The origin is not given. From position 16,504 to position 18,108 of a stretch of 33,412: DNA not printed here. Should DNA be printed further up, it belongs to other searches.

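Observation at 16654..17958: E1-type (PMP, [2Fe-2S]) 3-dehydrase in a GDP-mannose context and without an E3 reductase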

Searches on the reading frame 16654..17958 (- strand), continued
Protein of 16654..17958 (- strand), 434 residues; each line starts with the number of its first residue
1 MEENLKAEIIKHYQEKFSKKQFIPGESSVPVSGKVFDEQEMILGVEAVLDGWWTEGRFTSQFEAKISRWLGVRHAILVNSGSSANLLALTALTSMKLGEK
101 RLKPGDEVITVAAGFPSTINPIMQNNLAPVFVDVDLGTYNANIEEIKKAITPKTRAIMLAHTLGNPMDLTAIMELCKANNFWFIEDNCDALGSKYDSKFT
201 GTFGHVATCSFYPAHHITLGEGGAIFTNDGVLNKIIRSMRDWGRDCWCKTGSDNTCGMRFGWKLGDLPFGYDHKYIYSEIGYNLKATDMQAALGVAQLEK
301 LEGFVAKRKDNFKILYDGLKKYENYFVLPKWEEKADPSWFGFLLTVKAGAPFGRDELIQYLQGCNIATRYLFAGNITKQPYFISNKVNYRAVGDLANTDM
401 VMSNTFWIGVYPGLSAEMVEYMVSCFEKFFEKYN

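Call 30: search_protein_families(library=ncbifam, proteins=[L084:297-1304:+, L084:2-307:+, L084:6841-7770:-, L084:7767-8696:-, L084:6074-6838:-, L084:2563-3102:+, L085:20045-20941:+, L085:20976-21305:+, L087:1-840:+, L087:20832-21314:+], max_evalue=1e-8)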
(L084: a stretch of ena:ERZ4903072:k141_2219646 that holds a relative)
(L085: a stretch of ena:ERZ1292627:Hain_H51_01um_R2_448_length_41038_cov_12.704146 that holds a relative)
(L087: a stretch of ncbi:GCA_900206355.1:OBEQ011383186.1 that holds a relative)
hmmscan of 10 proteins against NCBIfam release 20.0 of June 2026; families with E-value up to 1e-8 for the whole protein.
L084:297-1304:+ (335 aa): 10 families
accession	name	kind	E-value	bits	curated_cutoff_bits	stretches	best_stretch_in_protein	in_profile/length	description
TIGR01181.1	dTDP_gluc_dehyt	equivalog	9.9e-26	90.6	365.1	1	31-332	2-309/321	dTDP-glucose 4,6-dehydratase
TIGR04180.1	EDH_00030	hypoth_equivalog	7e-23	81.1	475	1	31-289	1-264/297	NAD-dependent 4,6-dehydratase LegB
NF011728.1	PRK15181.1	equivalog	2.6e-14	53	760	1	27-333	14-336/348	Vi polysaccharide biosynthesis UDP-N-acetylglucosaminuronic acid C-4 epimerase TviC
NF047922.1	GDPFucSynFcl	equivalog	1.4e-12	47.7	500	1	64-334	17-301/308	GDP-L-fucose synthase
TIGR01179.1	galE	equivalog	1.7e-12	46.8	262.3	1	56-201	19-179/332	UDP-glucose 4-epimerase GalE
NF007582.0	PRK10217.1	equivalog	4.3e-11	42.5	698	1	31-331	4-328/355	dTDP-glucose 4,6-dehydratase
NF007490.0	PRK10084.1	subfamily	1e-10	41.2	649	0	164-331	163-331/361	dTDP-glucose 4,6-dehydratase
TIGR02197.1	heptose_epim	equivalog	2.1e-10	40.3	274.6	1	31-332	1-311/316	ADP-glyceromanno-heptose 6-epimerase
NF008872.0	PRK11908.1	equivalog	2.2e-09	36.8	294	1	166-328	147-329/349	bifunctional UDP-4-keto-pentose/UDP-xylose synthase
TIGR03589.1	PseB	equivalog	5.5e-09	35.4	407.75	1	26-153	2-126/324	UDP-N-acetylglucosamine 4,6-dehydratase (inverting)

L084:2-307:+ (101 aa): 0 families

L084:6841-7770:- (309 aa): 2 families
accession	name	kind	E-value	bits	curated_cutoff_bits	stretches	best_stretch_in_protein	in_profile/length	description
NF047922.1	GDPFucSynFcl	equivalog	1.4e-45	156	500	1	4-286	3-283/308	GDP-L-fucose synthase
TIGR04180.1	EDH_00030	hypoth_equivalog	4.5e-10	39.1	475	0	40-266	57-266/297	NAD-dependent 4,6-dehydratase LegB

L084:7767-8696:- (309 aa): 19 families
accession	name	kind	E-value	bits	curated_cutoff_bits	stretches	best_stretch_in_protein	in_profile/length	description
TIGR01179.1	galE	equivalog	6.1e-30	104.2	262.3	1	2-154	1-159/332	UDP-glucose 4-epimerase GalE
TIGR01181.1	dTDP_gluc_dehyt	equivalog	1.3e-26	93.5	365.1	1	2-294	1-308/321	dTDP-glucose 4,6-dehydratase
TIGR04180.1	EDH_00030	hypoth_equivalog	1.4e-25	90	475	1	3-255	1-262/297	NAD-dependent 4,6-dehydratase LegB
TIGR02197.1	heptose_epim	equivalog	1.7e-23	83.3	274.6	1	3-153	1-151/316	ADP-glyceromanno-heptose 6-epimerase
NF043036.1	ErythonDh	equivalog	1.3e-19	70.6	325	1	1-148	1-157/321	D-erythronate dehydrogenase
NF011728.1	PRK15181.1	equivalog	4.8e-18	65.3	760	1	2-251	17-284/348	Vi polysaccharide biosynthesis UDP-N-acetylglucosaminuronic acid C-4 epimerase TviC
NF007956.0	PRK10675.1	subfamily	1.5e-16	60.5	394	1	1-151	1-160/338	UDP-glucose 4-epimerase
TIGR03466.1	HpnA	hypoth_equivalog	1.6e-16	60.1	367.65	1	1-153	1-154/327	hopanoid-associated sugar epimerase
NF042422.1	oxyalk_red_OleD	equivalog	3.1e-15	56.4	580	1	1-172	1-167/329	2-alkyl-3-oxoalkanoate reductase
TIGR01214.1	rmlD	equivalog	5.2e-15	55.3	224.05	1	2-167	1-152/285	dTDP-4-dehydrorhamnose reductase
TIGR03589.1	PseB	equivalog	4.4e-14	52.2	407.75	1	3-166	7-160/324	UDP-N-acetylglucosamine 4,6-dehydratase (inverting)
NF042423.1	oxyalk_red_Shew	equivalog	9.5e-12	44.6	580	1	2-156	10-161/331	2-alkyl-3-oxoalkanoate reductase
NF008872.0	PRK11908.1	equivalog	1.2e-11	44.3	294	0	1-126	2-127/349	bifunctional UDP-4-keto-pentose/UDP-xylose synthase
NF041015.1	UDPsulfquin_syn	equivalog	1.7e-11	43.8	575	0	45-118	64-143/384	UDP-sulfoquinovose synthase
NF052578.1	StrlDmthSdmBMthl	equivalog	1.1e-09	38.5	600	1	1-152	1-152/328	sterol demethylase protein SdmB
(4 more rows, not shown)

L084:6074-6838:- (254 aa): 0 families

L084:2563-3102:+ (179 aa): 0 families

L085:20045-20941:+ (298 aa): 8 families
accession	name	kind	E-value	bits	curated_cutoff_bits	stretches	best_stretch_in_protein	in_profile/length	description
TIGR01179.1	galE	equivalog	2.9e-21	75.7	262.3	2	186-294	222-328/332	UDP-glucose 4-epimerase GalE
TIGR01181.1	dTDP_gluc_dehyt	equivalog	1.3e-20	73.7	365.1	1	7-293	2-313/321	dTDP-glucose 4,6-dehydratase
TIGR02197.1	heptose_epim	equivalog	2.2e-19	69.8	274.6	1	7-287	1-309/316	ADP-glyceromanno-heptose 6-epimerase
NF007490.0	PRK10084.1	subfamily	1.9e-13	50.1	649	0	133-294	176-337/361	dTDP-glucose 4,6-dehydratase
NF007582.0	PRK10217.1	equivalog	2.1e-13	50.1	698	0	5-109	2-115/355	dTDP-glucose 4,6-dehydratase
TIGR04180.1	EDH_00030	hypoth_equivalog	4.3e-13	49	475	0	128-278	145-296/297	NAD-dependent 4,6-dehydratase LegB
NF047922.1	GDPFucSynFcl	equivalog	2.4e-11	43.7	500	1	184-294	201-304/308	GDP-L-fucose synthase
NF008872.0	PRK11908.1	equivalog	4.6e-10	39.1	294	0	149-291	180-335/349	bifunctional UDP-4-keto-pentose/UDP-xylose synthase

L085:20976-21305:+ (110 aa): 5 families
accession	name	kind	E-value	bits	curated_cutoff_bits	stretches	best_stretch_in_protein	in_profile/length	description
TIGR01179.1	galE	equivalog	1.6e-16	60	262.3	1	1-106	11-115/332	UDP-glucose 4-epimerase GalE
TIGR02622.1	CDP_4_6_dhtase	equivalog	5.7e-14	52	278.45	1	41-109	57-125/352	CDP-glucose 4,6-dehydratase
TIGR01181.1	dTDP_gluc_dehyt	equivalog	1.7e-13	50.4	365.1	1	1-102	11-114/321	dTDP-glucose 4,6-dehydratase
NF007956.0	PRK10675.1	subfamily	7.5e-09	35.2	394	1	2-103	13-115/338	UDP-glucose 4-epimerase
NF007490.0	PRK10084.1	subfamily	8.6e-09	34.8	649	1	2-102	13-114/361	dTDP-glucose 4,6-dehydratase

L087:1-840:+ (279 aa): 13 families
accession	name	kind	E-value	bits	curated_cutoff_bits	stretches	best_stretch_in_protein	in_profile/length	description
TIGR02622.1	CDP_4_6_dhtase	equivalog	2.9e-54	184.5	278.45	1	11-277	50-334/352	CDP-glucose 4,6-dehydratase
TIGR01181.1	dTDP_gluc_dehyt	equivalog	2.3e-44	151.8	365.1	1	14-275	51-313/321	dTDP-glucose 4,6-dehydratase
TIGR04180.1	EDH_00030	hypoth_equivalog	2.9e-36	125.1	475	1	12-259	48-295/297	NAD-dependent 4,6-dehydratase LegB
TIGR01179.1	galE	equivalog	3.8e-29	101.6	262.3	1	14-276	48-328/332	UDP-glucose 4-epimerase GalE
NF007956.0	PRK10675.1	subfamily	1.7e-21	76.7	394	1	170-274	225-330/338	UDP-glucose 4-epimerase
NF007582.0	PRK10217.1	equivalog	3.2e-21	75.8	698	1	20-274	58-332/355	dTDP-glucose 4,6-dehydratase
NF007490.0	PRK10084.1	subfamily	7.1e-21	74.6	649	1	19-274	56-335/361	dTDP-glucose 4,6-dehydratase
NF011728.1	PRK15181.1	equivalog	4.4e-16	58.8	760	1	36-275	90-339/348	Vi polysaccharide biosynthesis UDP-N-acetylglucosaminuronic acid C-4 epimerase TviC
NF047922.1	GDPFucSynFcl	equivalog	1.1e-15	57.9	500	1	21-275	38-303/308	GDP-L-fucose synthase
TIGR02197.1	heptose_epim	equivalog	1.3e-12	47.5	274.6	1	21-234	48-272/316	ADP-glyceromanno-heptose 6-epimerase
TIGR01472.1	gmd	equivalog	1.8e-12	47.1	415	1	11-236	52-280/342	GDP-mannose 4,6-dehydratase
TIGR03589.1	PseB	equivalog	3.7e-10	39.3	407.75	1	14-92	54-129/324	UDP-N-acetylglucosamine 4,6-dehydratase (inverting)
NF052578.1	StrlDmthSdmBMthl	equivalog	7.3e-09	35.8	600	1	14-193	44-217/328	sterol demethylase protein SdmB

L087:20832-21314:+ (161 aa): 8 families
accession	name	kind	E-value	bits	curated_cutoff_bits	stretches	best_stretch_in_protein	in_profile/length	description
TIGR01472.1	gmd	equivalog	2.9e-60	204.3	415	1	2-160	1-164/342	GDP-mannose 4,6-dehydratase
TIGR04180.1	EDH_00030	hypoth_equivalog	1.9e-18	66.6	475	1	5-160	2-154/297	NAD-dependent 4,6-dehydratase LegB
TIGR01181.1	dTDP_gluc_dehyt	equivalog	1.9e-17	63.4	365.1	1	6-161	4-161/321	dTDP-glucose 4,6-dehydratase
TIGR02622.1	CDP_4_6_dhtase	equivalog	1.1e-15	57.6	278.45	1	2-158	5-161/352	CDP-glucose 4,6-dehydratase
TIGR01179.1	galE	equivalog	5e-13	48.6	262.3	1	5-158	3-152/332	UDP-glucose 4-epimerase GalE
NF007582.0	PRK10217.1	equivalog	9e-11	41.4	698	1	1-161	1-170/355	dTDP-glucose 4,6-dehydratase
NF043036.1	ErythonDh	equivalog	5.2e-09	35.7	325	1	3-157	2-155/321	D-erythronate dehydrogenase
NF007490.0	PRK10084.1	subfamily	9e-09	34.8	649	0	47-117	46-116/361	dTDP-glucose 4,6-dehydratase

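Call 31: find_encoding_contigs(protein=P0004, flank=10000, max_places=1)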
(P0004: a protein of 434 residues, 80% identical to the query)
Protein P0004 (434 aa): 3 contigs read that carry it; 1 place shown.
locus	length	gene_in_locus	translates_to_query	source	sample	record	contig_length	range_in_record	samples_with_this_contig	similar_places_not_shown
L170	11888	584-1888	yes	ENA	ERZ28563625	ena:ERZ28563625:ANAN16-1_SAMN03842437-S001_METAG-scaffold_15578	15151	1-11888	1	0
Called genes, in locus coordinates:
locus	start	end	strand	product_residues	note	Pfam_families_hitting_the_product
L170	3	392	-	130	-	?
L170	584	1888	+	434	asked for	PF01041:DegT_DnrJ_EryC1, PF00266:Aminotran_5 (weak), PF01053:Cys_Met_Meta_PP (weak), PF01212:Beta_elim_lyase (faint)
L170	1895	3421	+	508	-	PF26314:MptA_B_family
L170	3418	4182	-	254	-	PF01370:Epimerase (faint)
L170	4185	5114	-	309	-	PF01370:Epimerase, PF04321:RmlD_sub_bind, PF16363:GDP_Man_Dehyd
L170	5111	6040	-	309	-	PF01073:3Beta_HSD, PF01370:Epimerase, PF02719:Polysacc_synt_2, PF04321:RmlD_sub_bind, PF05368:NmrA, PF07993:NAD_binding_4 (faint), PF13460:NAD_binding_10, PF16363:GDP_Man_Dehyd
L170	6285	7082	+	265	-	-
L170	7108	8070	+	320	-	PF13489:Methyltransf_23, PF08241:Methyltransf_11, PF08242:Methyltransf_12, PF13649:Methyltransf_25, PF13847:Methyltransf_31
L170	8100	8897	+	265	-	-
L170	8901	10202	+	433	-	PF01943:Polysacc_synt, PF13440:Polysacc_synt_3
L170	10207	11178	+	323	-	PF00535:Glycos_transf_2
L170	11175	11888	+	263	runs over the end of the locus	PF00535:Glycos_transf_2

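Call 32: find_encoding_contigs(protein=P0007, flank=10000, max_places=1)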
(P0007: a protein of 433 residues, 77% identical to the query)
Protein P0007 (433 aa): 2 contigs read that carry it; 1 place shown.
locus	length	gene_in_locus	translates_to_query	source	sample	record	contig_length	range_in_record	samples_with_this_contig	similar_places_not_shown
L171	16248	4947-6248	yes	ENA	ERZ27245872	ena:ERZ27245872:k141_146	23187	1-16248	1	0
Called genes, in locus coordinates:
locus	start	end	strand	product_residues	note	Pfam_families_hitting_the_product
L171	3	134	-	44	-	?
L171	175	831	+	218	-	PF08484:Methyltransf_14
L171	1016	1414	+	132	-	-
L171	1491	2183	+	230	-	PF01370:Epimerase, PF04321:RmlD_sub_bind (faint)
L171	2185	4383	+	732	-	-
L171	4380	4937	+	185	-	-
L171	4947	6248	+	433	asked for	PF01041:DegT_DnrJ_EryC1, PF00155:Aminotran_1_2 (weak), PF00266:Aminotran_5 (weak), PF01053:Cys_Met_Meta_PP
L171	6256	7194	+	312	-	PF00535:Glycos_transf_2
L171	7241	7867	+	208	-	PF00300:His_Phos_1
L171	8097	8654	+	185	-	-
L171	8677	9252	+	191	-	PF00535:Glycos_transf_2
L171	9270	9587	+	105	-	-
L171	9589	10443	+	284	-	PF00535:Glycos_transf_2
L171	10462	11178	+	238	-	PF00535:Glycos_transf_2 (weak)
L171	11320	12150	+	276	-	-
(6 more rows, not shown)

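Call 33: find_encoding_contigs(protein=P0011, flank=10000, max_places=1)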
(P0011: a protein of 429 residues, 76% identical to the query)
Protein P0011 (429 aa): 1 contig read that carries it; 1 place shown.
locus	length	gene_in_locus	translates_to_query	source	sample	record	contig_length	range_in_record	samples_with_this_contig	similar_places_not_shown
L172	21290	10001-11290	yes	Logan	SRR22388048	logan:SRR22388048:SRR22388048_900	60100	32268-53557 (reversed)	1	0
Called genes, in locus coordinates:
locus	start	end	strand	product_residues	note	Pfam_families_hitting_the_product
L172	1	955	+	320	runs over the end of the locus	PF01370:Epimerase, PF02719:Polysacc_synt_2, PF04321:RmlD_sub_bind (weak), PF05368:NmrA (faint), PF01073:3Beta_HSD, PF07993:NAD_binding_4, PF16363:GDP_Man_Dehyd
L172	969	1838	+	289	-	PF09290:AcetDehyd-dimer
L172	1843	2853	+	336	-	PF00682:HMGL-like, PF07836:DmpG_comm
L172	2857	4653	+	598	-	PF02776:TPP_enzyme_N, PF00205:TPP_enzyme_M, PF02775:TPP_enzyme_C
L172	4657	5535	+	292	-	PF01370:Epimerase, PF04321:RmlD_sub_bind, PF16363:GDP_Man_Dehyd (faint)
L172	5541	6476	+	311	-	PF00535:Glycos_transf_2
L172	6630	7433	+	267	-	PF01261:AP_endonuc_2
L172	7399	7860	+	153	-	PF03083:MtN3_slv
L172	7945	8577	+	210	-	PF00300:His_Phos_1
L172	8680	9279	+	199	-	-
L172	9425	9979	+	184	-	-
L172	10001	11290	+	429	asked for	PF01041:DegT_DnrJ_EryC1, PF00155:Aminotran_1_2 (weak), PF00266:Aminotran_5 (faint), PF01053:Cys_Met_Meta_PP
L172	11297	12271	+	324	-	PF13649:Methyltransf_25 (faint), PF13489:Methyltransf_23, PF13847:Methyltransf_31 (faint), PF08241:Methyltransf_11, PF08242:Methyltransf_12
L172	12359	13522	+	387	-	PF00266:Aminotran_5 (weak), PF01041:DegT_DnrJ_EryC1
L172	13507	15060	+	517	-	PF26314:MptA_B_family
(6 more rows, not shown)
